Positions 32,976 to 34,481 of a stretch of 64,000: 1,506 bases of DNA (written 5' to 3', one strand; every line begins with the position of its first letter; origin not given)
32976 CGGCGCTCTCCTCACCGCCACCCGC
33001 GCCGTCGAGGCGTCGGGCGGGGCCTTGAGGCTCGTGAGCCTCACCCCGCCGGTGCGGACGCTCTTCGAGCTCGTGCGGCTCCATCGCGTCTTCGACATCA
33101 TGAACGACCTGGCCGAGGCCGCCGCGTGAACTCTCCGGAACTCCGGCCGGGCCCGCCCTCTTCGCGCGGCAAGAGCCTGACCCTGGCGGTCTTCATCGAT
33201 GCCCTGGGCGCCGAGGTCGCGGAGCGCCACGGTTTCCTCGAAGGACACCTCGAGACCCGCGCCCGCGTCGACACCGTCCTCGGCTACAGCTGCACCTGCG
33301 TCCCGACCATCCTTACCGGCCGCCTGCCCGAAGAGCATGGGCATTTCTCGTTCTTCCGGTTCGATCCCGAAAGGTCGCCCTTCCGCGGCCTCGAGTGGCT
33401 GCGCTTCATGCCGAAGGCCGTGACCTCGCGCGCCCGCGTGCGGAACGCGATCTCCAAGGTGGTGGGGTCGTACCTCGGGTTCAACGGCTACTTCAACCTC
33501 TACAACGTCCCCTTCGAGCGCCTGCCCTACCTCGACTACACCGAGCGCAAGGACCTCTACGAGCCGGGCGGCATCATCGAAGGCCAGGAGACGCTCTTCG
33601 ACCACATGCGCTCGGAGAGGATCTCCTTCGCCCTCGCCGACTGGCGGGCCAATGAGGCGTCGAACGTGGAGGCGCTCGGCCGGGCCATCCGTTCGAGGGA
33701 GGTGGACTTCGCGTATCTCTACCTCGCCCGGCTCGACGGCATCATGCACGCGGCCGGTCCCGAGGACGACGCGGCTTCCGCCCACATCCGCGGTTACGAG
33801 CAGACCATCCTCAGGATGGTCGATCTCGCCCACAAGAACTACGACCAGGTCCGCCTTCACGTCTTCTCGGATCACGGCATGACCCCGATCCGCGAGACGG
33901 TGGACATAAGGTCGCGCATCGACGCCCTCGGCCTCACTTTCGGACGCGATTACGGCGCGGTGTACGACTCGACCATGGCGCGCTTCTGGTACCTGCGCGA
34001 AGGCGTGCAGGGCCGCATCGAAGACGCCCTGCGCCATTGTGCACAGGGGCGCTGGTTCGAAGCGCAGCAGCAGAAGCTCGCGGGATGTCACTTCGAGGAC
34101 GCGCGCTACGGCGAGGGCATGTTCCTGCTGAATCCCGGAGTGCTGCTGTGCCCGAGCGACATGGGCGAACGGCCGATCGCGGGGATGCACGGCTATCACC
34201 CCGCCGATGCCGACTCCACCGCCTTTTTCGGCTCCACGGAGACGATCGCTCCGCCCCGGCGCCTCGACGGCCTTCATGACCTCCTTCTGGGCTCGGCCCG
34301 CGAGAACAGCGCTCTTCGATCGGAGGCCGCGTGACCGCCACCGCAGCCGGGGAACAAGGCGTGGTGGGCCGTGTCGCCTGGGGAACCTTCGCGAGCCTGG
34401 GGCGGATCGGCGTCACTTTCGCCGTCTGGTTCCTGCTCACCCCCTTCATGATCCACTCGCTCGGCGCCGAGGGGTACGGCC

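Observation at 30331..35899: Hpt-REC plus partner-switching module (GAF-PP2C, RsbW-like kinase, STAS) fused into the same operon as the polysaccharide biosynthesis genes, with no sigma factor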

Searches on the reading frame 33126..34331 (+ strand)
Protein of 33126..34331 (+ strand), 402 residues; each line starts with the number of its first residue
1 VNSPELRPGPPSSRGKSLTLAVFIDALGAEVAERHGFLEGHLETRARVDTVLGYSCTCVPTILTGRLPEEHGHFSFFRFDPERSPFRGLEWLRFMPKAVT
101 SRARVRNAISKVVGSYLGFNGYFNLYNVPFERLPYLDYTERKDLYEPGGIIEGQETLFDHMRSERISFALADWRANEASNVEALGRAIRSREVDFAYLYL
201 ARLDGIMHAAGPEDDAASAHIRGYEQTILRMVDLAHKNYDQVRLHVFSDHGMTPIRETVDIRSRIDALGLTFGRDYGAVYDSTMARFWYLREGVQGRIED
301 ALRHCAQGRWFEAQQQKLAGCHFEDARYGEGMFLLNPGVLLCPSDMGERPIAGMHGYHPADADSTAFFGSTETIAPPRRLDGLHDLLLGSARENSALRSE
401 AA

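Call 5: search_protein_families(library=pfam, proteins=[window:33126-34331:+], max_evalue=0.01)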
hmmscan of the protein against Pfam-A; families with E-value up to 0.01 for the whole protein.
window:33126-34331:+ (402 aa): 1 family
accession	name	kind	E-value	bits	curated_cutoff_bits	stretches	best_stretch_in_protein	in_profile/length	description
PF01663.27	Phosphodiest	-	1.6e-16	61.3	23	1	55-357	44-341/342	Type I phosphodiesterase / nucleotide pyrophosphatase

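Call 25: search_protein_families(library=ncbifam, proteins=[window:33126-34331:+], max_evalue=0.001)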
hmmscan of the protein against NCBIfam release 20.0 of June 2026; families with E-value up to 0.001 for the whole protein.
window:33126-34331:+ (402 aa): 0 families

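Call 44: find_homologous_proteins(query=window:33126-34331:+, max_evalue=0.00001)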
Query window:33126-34331:+ (402 aa): 2667 proteins with E <= 0.00001 among 8000 candidates; the best 120 are listed.
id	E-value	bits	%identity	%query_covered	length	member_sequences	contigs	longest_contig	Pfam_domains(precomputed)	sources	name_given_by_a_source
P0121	3.2e-275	930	100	100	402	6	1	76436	PF01663.28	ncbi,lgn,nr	ncbi:MAG: alkaline phosphatase family protein [Vicinamibacteria bacterium]|nr:alkaline phosphatase f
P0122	1.1e-228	777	83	100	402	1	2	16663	PF01663.28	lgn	-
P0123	2.3e-220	750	80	100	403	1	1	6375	PF01663.28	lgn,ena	-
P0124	1.3e-216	737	79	97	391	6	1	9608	PF01663.28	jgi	-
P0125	2.8e-214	730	78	100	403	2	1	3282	PF01663.28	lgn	-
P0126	1.5e-211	721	79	93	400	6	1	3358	PF01663.28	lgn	-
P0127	4.0e-195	667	74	92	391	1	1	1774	PF01663.28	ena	-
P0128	5.0e-162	558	82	73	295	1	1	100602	PF01663.28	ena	-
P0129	4.3e-131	456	53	94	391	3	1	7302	PF01663.28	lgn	-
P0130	1.5e-130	454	55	94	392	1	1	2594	PF01663.28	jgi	jgi:Type I phosphodiesterase / nucleotide pyrophosphatase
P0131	3.4e-130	453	55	92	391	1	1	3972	PF01663.28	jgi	-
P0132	4.6e-129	449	54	92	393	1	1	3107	PF01663.28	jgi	jgi:hypothetical protein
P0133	2.7e-128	447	54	93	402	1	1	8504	PF01663.28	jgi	jgi:hypothetical protein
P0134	2.3e-127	444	55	96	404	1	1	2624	PF01663.28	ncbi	ncbi:MAG TPA: alkaline phosphatase family protein [Gemmatimonadales bacterium]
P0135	6.0e-127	442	53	95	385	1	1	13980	PF01663.28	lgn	-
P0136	1.4e-126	441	52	93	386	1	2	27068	PF01663.28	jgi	jgi:predicted AlkP superfamily pyrophosphatase or phosphodiesterase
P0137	1.3e-125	438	51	97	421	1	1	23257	PF01663.28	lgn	-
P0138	4.4e-125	436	51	95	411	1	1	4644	PF01663.28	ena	-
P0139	5.3e-125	436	52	94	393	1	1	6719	PF01663.28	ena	-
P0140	1.9e-124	434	53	94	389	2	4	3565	PF01663.28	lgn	-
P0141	2.6e-124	434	54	94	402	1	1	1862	PF01663.28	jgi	-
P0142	7.8e-124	432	53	94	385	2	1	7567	PF01663.28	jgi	jgi:hypothetical protein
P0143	1.5e-123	431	52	95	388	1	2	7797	PF01663.28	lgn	-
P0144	1.9e-123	431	52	93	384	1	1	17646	PF01663.28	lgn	-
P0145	2.0e-123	431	51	93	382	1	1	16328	PF01663.28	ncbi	-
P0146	2.9e-123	430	52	96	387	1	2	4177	PF01663.28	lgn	-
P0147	4.0e-123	430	53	94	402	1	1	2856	PF01663.28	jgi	jgi:hypothetical protein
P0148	4.4e-123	429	49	95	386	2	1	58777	PF01663.28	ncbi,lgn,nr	ncbi:MAG: hypothetical protein PWP23_2669 [Candidatus Sumerlaeota bacterium]|nr:hypothetical protein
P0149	5.1e-123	429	51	95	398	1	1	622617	PF01663.28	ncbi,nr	ncbi:MAG: alkaline phosphatase family protein [Candidatus Sumerlaeia bacterium]|nr:alkaline phosphat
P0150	5.3e-123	429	51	95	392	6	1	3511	PF01663.28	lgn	-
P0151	5.7e-123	429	50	98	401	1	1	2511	PF01663.28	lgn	-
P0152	6.3e-123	429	50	95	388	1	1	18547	PF01663.28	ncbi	-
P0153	6.7e-123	429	49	96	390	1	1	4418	PF01663.28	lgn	-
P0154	9.5e-123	428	54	91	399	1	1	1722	PF01663.28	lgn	-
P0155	1.3e-122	428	54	94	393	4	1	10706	PF01663.28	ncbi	-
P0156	2.0e-122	427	50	93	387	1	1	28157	PF01663.28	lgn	-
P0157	2.2e-122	427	51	94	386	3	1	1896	PF01663.28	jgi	-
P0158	2.5e-122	427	49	94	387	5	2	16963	PF01663.28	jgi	jgi:predicted AlkP superfamily pyrophosphatase or phosphodiesterase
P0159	4.2e-122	426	53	89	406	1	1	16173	PF01663.28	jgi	jgi:hypothetical protein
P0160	4.8e-122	426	51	93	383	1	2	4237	PF01663.28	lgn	-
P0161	4.8e-122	426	52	94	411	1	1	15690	PF01663.28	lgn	-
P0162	6.4e-122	426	51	93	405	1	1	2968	PF01663.28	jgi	jgi:predicted AlkP superfamily pyrophosphatase or phosphodiesterase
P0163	6.5e-122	426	51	93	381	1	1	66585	PF01663.28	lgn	-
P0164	7.6e-122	425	52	96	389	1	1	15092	PF01663.28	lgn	-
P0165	1.1e-121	425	53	97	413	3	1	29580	PF01663.28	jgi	jgi:hypothetical protein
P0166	1.4e-121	425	50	94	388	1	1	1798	PF01663.28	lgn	-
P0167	1.4e-121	424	53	92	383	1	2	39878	PF01663.28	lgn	-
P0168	1.8e-121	424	51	93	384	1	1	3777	PF01663.28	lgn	-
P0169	2.7e-121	424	49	93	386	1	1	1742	PF01663.28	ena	-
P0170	3.0e-121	423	52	93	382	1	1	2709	PF01663.28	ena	-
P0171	3.1e-121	423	50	97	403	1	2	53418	PF01663.28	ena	-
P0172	3.8e-121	423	53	95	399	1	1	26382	PF01663.28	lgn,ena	-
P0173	4.4e-121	423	50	93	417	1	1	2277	PF01663.28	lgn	-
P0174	5.2e-121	423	50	95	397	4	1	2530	PF01663.28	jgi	jgi:predicted AlkP superfamily pyrophosphatase or phosphodiesterase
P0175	5.4e-121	423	51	94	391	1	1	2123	PF01663.28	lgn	-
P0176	5.7e-121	422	51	93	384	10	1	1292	PF01663.28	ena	-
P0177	8.5e-121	422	51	93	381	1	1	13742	PF01663.28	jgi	jgi:hypothetical protein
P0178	9.5e-121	422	51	93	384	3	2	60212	PF01663.28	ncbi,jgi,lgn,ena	-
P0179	1.1e-120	422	51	93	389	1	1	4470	PF01663.28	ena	-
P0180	1.2e-120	421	54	94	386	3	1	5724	PF01663.28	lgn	-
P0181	1.2e-120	421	50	93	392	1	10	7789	PF01663.28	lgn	-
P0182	1.2e-120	421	49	97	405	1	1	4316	PF01663.28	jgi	jgi:Type I phosphodiesterase / nucleotide pyrophosphatase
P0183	1.5e-120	421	49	95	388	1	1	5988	PF01663.28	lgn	-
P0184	1.8e-120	421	49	93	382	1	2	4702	PF01663.28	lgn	-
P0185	1.8e-120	421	50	92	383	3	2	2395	PF01663.28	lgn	-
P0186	2.0e-120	421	49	94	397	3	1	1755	PF01663.28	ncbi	-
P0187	2.6e-120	420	50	96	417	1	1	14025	PF01663.28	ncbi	ncbi:MAG: alkaline phosphatase family protein [Candidatus Latescibacterota bacterium]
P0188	2.7e-120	420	51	94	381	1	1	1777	PF01663.28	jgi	jgi:predicted AlkP superfamily pyrophosphatase or phosphodiesterase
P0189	3.6e-120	420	51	96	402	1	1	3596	PF01663.28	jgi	jgi:hypothetical protein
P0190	4.1e-120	420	48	95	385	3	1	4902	PF01663.28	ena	-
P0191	5.2e-120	419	48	96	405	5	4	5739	PF01663.28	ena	-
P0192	5.3e-120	419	49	96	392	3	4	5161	PF01663.28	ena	-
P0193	6.3e-120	419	50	95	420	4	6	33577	PF01663.28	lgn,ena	-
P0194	7.3e-120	419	52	94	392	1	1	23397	PF01663.28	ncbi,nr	ncbi:MAG: alkaline phosphatase family protein [Capsulimonadales bacterium]|nr:alkaline phosphatase f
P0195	7.5e-120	419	52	94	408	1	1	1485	PF01663.28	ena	-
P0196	7.7e-120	419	53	94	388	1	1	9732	PF01663.28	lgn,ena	-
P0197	8.1e-120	419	50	94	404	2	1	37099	PF01663.28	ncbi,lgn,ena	-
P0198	9.9e-120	418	50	93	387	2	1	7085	PF01663.28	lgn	-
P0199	1.3e-119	418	50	93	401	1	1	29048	PF01663.28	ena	-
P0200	1.5e-119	418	46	97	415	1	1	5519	PF01663.28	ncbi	-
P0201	1.7e-119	418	48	93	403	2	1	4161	PF01663.28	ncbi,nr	ncbi:MAG: alkaline phosphatase family protein [Pirellulaceae bacterium]|nr:alkaline phosphatase fami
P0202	1.8e-119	418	52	94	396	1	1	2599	PF01663.28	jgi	-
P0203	2.3e-119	417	47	98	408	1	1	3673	PF01663.28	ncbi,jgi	jgi:predicted AlkP superfamily pyrophosphatase or phosphodiesterase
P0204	2.6e-119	417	48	96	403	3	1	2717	PF01663.28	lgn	-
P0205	3.0e-119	417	52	96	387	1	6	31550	PF01663.28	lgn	-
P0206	3.0e-119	417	50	96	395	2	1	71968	PF01663.28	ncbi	-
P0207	3.1e-119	417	49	94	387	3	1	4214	PF01663.28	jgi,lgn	jgi:predicted AlkP superfamily pyrophosphatase or phosphodiesterase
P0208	3.1e-119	417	49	93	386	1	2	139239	PF01663.28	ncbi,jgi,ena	-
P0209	3.8e-119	417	51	93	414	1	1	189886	PF01663.28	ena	-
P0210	4.0e-119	416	49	93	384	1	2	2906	PF01663.28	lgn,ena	-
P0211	5.6e-119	416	48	95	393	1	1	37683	PF01663.28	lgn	-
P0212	5.8e-119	416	49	97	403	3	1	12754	PF01663.28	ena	-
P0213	8.5e-119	415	50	93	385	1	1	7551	PF01663.28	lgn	-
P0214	1.0e-118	415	49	93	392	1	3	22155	PF01663.28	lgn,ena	-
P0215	1.1e-118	415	51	94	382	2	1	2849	PF01663.28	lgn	-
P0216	1.3e-118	415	50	93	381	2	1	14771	PF01663.28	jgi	-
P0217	1.8e-118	414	51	96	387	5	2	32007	PF01663.28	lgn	-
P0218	1.8e-118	414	51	94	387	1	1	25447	PF01663.28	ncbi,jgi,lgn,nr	ncbi:MAG: alkaline phosphatase family protein [Myxococcota bacterium]|jgi:hypothetical protein|nr:al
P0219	2.0e-118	414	48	95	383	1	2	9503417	PF01663.28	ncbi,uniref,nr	ncbi:alkaline phosphatase family protein [Candidatus Uabimicrobium amorphum]|uniref:Nucleotide pyrop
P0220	2.1e-118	414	51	93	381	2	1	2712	PF01663.28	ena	-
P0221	2.5e-118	414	47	94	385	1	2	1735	PF01663.28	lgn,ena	-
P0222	3.0e-118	414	49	95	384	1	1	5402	PF01663.28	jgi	jgi:hypothetical protein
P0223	3.2e-118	413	50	95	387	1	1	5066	PF01663.28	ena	-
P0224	3.3e-118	413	51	93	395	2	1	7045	PF01663.28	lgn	-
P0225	3.7e-118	413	48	97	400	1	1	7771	PF01663.28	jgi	jgi:predicted AlkP superfamily pyrophosphatase or phosphodiesterase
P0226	4.3e-118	413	47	94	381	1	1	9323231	PF01663.28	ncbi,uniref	ncbi:alkaline phosphatase family protein [Candidatus Uabimicrobium sp. HlEnr_7]|uniref:alkaline phos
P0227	4.6e-118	413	50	97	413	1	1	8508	PF01663.28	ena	-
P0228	4.8e-118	413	48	96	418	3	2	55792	PF01663.28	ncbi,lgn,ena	-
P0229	5.7e-118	413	48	93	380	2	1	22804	PF01663.28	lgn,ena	-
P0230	5.9e-118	413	50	94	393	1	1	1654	PF01663.28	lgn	-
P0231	6.6e-118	412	51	94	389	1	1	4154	PF01663.28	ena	-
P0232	7.7e-118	412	52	93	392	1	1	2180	PF01663.28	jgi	-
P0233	8.5e-118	412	52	88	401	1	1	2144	PF01663.28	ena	-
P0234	1.0e-117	412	50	92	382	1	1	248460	PF01663.28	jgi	jgi:hypothetical protein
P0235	1.5e-117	411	49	93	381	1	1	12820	PF01663.28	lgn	-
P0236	1.8e-117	411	48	97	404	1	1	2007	PF01663.28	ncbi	-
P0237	1.9e-117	411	49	97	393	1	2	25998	PF01663.28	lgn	-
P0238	1.9e-117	411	52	93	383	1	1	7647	PF01663.28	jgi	jgi:hypothetical protein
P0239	2.1e-117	411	51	93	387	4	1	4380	PF01663.28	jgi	jgi:hypothetical protein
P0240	2.1e-117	411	49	93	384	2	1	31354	PF01663.28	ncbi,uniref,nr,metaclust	ncbi:MAG: hypothetical protein A3F84_05560 [Candidatus Handelsmanbacteria bacterium RIFCSPLOWO2_12_F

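Call 45: find_encoding_contigs(protein=P0219, flank=8000, max_places=2)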
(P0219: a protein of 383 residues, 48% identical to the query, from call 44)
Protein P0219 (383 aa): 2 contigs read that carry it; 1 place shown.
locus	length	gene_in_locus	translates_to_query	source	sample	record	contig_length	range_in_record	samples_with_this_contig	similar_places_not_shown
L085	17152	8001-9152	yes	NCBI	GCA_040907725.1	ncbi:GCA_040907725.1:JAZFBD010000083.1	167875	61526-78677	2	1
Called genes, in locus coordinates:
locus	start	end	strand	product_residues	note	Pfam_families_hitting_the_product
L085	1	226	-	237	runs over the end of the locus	PF02397:Bac_transf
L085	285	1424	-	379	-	PF13439:Glyco_transf_4, PF00534:Glycos_transf_1, PF20706:GT4-conflict, PF13692:Glyco_trans_1_4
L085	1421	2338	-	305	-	PF00535:Glycos_transf_2, PF13641:Glyco_tranf_2_3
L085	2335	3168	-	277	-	PF01522:Polysacc_deac_1 (weak)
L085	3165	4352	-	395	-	-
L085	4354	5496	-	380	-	PF13439:Glyco_transf_4, PF20706:GT4-conflict (weak), PF00534:Glycos_transf_1, PF13692:Glyco_trans_1_4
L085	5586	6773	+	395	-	PF13439:Glyco_transf_4, PF13579:Glyco_trans_4_4, PF20706:GT4-conflict, PF00534:Glycos_transf_1, PF13692:Glyco_trans_1_4, PF13524:Glyco_trans_1_2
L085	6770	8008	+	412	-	PF13439:Glyco_transf_4, PF13477:Glyco_trans_4_2 (weak), PF13579:Glyco_trans_4_4, PF20706:GT4-conflict, PF00534:Glycos_transf_1, PF13692:Glyco_trans_1_4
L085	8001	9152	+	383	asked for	PF01663:Phosphodiest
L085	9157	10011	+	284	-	-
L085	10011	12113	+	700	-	-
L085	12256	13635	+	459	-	PF04932:Wzy_C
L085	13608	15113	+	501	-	PF01943:Polysacc_synt, PF01554:MatE (weak), PF13440:Polysacc_synt_3, PF03023:MurJ, PF01554:MatE (weak)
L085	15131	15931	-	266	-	-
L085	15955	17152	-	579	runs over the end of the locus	PF07701:HNOBA, PF07228:SpoIIE, PF13581:HATPase_c_2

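Call 46: find_encoding_contigs(protein=P0149, flank=8000, max_places=2)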
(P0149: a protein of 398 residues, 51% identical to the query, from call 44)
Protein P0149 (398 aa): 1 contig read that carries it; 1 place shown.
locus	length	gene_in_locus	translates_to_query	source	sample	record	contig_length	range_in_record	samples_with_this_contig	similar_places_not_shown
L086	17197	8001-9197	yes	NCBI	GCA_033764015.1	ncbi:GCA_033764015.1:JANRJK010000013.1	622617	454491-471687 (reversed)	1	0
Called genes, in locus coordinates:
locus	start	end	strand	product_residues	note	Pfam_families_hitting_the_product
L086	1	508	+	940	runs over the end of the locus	PF00989:PAS, PF08448:PAS_4, PF13426:PAS_9, PF08447:PAS_3, PF00989:PAS, PF13426:PAS_9, PF00989:PAS, PF08448:PAS_4, +5 more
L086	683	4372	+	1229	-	PF02463:SMC_N, PF13175:AAA_15, PF13304:AAA_21 (weak), PF13476:AAA_23, PF13555:AAA_29 (faint), PF06470:SMC_hinge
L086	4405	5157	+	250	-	PF00106:adh_short, PF08659:KR, PF13561:adh_short_C2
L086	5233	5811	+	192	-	PF10502:Peptidase_S26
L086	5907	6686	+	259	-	PF05117:DUF695 (weak), PF06877:RraB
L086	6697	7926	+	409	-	PF00756:Esterase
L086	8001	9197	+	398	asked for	PF01663:Phosphodiest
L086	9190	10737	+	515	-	PF01943:Polysacc_synt, PF01554:MatE (weak), PF13440:Polysacc_synt_3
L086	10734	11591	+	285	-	PF00535:Glycos_transf_2, PF13641:Glyco_tranf_2_3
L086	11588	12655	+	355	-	-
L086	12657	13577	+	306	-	PF01636:APH, PF19974:TCAD9 (weak)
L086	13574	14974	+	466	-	PF04932:Wzy_C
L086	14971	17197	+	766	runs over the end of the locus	-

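Call 47: find_encoding_contigs(protein=P0218, flank=8000, max_places=2)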
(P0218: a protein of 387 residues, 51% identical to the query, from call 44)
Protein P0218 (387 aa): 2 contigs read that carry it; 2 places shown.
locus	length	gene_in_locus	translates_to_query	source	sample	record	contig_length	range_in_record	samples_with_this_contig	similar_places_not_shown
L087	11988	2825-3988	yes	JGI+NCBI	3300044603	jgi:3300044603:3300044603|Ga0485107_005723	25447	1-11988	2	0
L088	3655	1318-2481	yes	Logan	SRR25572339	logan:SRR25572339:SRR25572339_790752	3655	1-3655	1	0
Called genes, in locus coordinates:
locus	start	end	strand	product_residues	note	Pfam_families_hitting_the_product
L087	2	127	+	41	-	?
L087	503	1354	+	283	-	-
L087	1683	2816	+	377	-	PF13439:Glyco_transf_4, PF13579:Glyco_trans_4_4, PF20706:GT4-conflict, PF00534:Glycos_transf_1, PF13692:Glyco_trans_1_4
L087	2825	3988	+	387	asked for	PF01663:Phosphodiest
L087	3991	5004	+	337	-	PF01636:APH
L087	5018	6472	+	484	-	PF04932:Wzy_C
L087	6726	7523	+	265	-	PF00891:Methyltransf_2 (weak), PF01209:Ubie_methyltran (faint), PF13489:Methyltransf_23 (weak), PF13847:Methyltransf_31, PF08241:Methyltransf_11, PF08242:Methyltransf_12, PF13649:Methyltransf_25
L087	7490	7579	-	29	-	-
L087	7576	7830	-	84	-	PF12669:FeoB_associated (weak)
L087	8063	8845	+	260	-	PF02397:Bac_transf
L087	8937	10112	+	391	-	PF02397:Bac_transf, PF03808:Glyco_tran_WecG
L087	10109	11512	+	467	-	PF25084:LbH_EIF2B, PF25087:GMPPB_C, PF00132:Hexapep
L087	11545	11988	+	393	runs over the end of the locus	PF13439:Glyco_transf_4 (faint), PF20706:GT4-conflict, PF00534:Glycos_transf_1, PF13692:Glyco_trans_1_4, PF13524:Glyco_trans_1_2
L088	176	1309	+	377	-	PF13439:Glyco_transf_4, PF13579:Glyco_trans_4_4, PF20706:GT4-conflict, PF00534:Glycos_transf_1, PF13692:Glyco_trans_1_4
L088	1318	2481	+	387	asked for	PF01663:Phosphodiest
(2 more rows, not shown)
